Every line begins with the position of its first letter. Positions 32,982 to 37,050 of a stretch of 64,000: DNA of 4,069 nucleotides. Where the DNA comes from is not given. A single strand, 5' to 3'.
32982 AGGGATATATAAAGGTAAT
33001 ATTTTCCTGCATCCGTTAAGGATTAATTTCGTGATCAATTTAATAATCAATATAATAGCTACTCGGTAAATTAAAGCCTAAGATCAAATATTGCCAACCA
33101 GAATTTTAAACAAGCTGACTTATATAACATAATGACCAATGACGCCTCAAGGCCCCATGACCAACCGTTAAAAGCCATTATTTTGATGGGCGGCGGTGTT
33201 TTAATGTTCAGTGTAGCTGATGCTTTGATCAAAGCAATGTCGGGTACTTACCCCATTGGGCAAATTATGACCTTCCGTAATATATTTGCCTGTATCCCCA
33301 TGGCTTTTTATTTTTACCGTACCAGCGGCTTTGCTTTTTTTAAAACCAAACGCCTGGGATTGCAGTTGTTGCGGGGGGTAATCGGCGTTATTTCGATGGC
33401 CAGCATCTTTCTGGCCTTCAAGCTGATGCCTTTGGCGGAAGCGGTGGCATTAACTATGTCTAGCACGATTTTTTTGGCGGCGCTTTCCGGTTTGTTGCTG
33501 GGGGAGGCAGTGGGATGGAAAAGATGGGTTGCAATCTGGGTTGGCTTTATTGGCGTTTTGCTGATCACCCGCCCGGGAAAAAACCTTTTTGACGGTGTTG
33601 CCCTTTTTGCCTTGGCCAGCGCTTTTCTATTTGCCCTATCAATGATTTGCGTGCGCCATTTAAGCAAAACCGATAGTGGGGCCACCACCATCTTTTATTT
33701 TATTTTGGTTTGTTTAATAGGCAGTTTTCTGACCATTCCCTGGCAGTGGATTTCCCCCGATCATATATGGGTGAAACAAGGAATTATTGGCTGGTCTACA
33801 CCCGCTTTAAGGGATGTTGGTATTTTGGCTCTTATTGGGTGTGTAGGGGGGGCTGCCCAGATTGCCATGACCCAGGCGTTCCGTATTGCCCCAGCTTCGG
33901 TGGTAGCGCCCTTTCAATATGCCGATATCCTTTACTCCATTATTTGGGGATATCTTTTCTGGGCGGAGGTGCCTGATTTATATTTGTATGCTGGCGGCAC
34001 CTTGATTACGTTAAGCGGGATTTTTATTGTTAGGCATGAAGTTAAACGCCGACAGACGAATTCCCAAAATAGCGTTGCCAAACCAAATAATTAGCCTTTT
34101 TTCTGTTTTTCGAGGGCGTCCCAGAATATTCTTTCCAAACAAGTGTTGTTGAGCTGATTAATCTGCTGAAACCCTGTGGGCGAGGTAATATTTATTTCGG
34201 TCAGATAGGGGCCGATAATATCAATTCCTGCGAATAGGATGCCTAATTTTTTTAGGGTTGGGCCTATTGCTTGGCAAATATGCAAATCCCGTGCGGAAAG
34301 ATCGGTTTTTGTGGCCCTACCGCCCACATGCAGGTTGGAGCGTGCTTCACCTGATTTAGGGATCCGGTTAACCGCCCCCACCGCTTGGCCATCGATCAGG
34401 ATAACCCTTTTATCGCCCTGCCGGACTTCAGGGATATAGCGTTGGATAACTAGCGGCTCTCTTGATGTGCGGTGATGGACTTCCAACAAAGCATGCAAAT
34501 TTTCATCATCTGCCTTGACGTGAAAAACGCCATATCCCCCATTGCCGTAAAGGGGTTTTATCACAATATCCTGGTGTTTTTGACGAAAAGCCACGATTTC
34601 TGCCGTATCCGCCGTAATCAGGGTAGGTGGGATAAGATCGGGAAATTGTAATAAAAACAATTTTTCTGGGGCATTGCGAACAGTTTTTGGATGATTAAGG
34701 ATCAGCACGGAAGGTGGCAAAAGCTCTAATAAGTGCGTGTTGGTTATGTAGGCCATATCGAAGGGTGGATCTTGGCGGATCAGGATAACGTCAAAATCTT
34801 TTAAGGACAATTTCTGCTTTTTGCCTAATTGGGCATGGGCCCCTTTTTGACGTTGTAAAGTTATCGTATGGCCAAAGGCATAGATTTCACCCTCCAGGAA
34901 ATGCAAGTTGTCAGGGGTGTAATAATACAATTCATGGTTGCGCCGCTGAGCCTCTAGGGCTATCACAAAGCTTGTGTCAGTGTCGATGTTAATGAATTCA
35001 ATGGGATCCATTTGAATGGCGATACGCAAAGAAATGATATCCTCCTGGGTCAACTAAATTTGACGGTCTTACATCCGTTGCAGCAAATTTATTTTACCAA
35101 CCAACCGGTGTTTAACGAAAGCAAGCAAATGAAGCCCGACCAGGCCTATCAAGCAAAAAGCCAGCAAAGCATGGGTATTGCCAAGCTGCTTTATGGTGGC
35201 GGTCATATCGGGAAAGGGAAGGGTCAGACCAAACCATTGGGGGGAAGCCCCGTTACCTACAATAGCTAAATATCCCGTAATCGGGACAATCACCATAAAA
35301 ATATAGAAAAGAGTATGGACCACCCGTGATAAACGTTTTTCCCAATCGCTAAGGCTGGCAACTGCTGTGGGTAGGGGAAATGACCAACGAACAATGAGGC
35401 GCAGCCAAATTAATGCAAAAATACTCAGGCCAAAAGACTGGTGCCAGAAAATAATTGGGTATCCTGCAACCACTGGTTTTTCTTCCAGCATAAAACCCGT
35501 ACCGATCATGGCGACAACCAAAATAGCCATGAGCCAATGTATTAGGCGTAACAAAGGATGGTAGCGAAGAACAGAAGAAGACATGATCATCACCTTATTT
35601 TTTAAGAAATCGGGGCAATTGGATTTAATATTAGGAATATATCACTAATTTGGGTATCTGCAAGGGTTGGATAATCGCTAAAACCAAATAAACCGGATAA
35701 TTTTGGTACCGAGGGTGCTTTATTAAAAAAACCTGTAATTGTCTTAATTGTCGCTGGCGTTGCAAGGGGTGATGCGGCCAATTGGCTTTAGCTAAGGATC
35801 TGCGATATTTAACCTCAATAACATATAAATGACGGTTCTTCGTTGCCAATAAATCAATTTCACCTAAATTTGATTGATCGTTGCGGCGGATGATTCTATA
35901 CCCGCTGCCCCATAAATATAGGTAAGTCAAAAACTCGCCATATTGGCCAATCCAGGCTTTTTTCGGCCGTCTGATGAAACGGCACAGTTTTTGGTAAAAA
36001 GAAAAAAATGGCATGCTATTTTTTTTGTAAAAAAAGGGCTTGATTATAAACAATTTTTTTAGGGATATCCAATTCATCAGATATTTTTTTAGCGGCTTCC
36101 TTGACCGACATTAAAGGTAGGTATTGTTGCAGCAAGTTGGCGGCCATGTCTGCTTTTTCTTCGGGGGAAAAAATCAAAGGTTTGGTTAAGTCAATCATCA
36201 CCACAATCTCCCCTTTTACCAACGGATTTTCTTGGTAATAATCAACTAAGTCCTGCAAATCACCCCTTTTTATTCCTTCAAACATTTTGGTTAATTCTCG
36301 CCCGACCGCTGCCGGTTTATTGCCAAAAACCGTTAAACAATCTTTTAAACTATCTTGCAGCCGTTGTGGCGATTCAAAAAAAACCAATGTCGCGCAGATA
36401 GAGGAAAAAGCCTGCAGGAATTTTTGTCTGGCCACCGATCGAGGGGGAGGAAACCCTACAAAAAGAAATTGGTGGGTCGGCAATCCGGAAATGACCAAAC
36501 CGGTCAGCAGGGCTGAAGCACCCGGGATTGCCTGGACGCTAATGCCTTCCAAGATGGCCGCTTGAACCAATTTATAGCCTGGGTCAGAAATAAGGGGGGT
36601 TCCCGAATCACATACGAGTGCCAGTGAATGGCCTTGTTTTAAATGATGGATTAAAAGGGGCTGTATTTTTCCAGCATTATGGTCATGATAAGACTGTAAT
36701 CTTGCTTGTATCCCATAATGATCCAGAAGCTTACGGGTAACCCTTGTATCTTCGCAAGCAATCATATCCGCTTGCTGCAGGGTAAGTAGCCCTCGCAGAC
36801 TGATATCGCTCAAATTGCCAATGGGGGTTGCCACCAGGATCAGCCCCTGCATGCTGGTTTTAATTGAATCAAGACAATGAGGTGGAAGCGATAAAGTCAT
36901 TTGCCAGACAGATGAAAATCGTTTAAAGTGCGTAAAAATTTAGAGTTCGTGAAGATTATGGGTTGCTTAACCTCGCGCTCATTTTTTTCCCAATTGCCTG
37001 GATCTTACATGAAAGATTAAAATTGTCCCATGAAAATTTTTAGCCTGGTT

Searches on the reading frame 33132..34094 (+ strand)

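Call 21: search_protein_families(library=ncbifam, max_evalue=1e-10, proteins=[window:33132-34094:+])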
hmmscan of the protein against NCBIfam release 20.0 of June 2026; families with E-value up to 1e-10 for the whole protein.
window:33132-34094:+ (320 aa): 1 family
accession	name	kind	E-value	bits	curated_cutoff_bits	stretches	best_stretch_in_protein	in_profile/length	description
TIGR00950.1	2A78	equivalog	1.2e-11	44.5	230.2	1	45-295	20-262/264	carboxylate/amino acid/amine transporter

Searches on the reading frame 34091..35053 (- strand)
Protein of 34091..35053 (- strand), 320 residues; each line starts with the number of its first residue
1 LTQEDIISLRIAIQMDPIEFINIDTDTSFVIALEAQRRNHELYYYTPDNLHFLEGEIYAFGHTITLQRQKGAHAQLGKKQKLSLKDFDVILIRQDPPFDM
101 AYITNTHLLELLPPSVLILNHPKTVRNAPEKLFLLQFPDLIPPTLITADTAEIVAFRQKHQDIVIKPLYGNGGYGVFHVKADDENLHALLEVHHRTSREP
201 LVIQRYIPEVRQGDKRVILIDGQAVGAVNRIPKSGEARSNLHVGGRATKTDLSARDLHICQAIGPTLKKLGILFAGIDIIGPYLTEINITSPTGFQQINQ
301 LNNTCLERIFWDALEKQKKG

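Call 21: search_protein_families(library=ncbifam, max_evalue=1e-10, proteins=[window:34091-35053:-])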
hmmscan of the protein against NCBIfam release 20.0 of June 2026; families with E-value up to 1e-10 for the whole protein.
window:34091-35053:- (320 aa): 6 families
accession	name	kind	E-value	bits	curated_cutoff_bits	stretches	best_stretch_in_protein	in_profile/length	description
NF003573.0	PRK05246.1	equivalog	2.5e-127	424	272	1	9-318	2-313/316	glutathione synthase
TIGR01380.1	glut_syn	equivalog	2e-123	411.4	299.05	1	9-317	1-311/312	glutathione synthase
NF009110.0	PRK12458.1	subfamily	7e-65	219.3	408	1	10-305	2-318/349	glutathione synthetase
NF040720.1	MptN_Meth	equivalog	7.3e-27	94.2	350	1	78-288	47-266/291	tetrahydromethanopterin:alpha-L-glutamate ligase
TIGR00768.1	rimK_fam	subfamily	1.6e-20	73.6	143.4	1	78-288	39-252/276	RimK family alpha-L-glutamate ligase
NF007764.0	PRK10446.1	equivalog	2.6e-11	43.4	331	1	161-290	136-264/300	30S ribosomal protein S6--L-glutamate ligase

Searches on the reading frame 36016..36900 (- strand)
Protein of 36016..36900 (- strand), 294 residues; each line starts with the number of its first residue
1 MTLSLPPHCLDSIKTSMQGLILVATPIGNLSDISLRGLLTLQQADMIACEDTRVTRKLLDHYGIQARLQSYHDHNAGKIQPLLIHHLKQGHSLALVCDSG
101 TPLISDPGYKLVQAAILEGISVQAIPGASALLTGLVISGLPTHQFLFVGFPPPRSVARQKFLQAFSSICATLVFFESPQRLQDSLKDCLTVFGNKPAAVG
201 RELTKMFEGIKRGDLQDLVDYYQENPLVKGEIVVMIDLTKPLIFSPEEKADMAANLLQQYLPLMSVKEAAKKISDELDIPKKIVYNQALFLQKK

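Call 21: search_protein_families(library=ncbifam, max_evalue=1e-10, proteins=[window:36016-36900:-])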
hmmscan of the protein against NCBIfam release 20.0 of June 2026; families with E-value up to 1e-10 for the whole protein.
window:36016-36900:- (294 aa): 2 families
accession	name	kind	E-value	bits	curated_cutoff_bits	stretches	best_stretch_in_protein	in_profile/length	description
TIGR00096.1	TIGR00096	equivalog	1.2e-70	238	167.9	1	20-289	2-272/275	16S rRNA (cytidine(1402)-2'-O)-methyltransferase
NF011570.0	PRK14994.1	equivalog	1.9e-61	207.8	502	1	12-290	6-283/287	16S rRNA (cytidine(1402)-2'-O)-methyltransferase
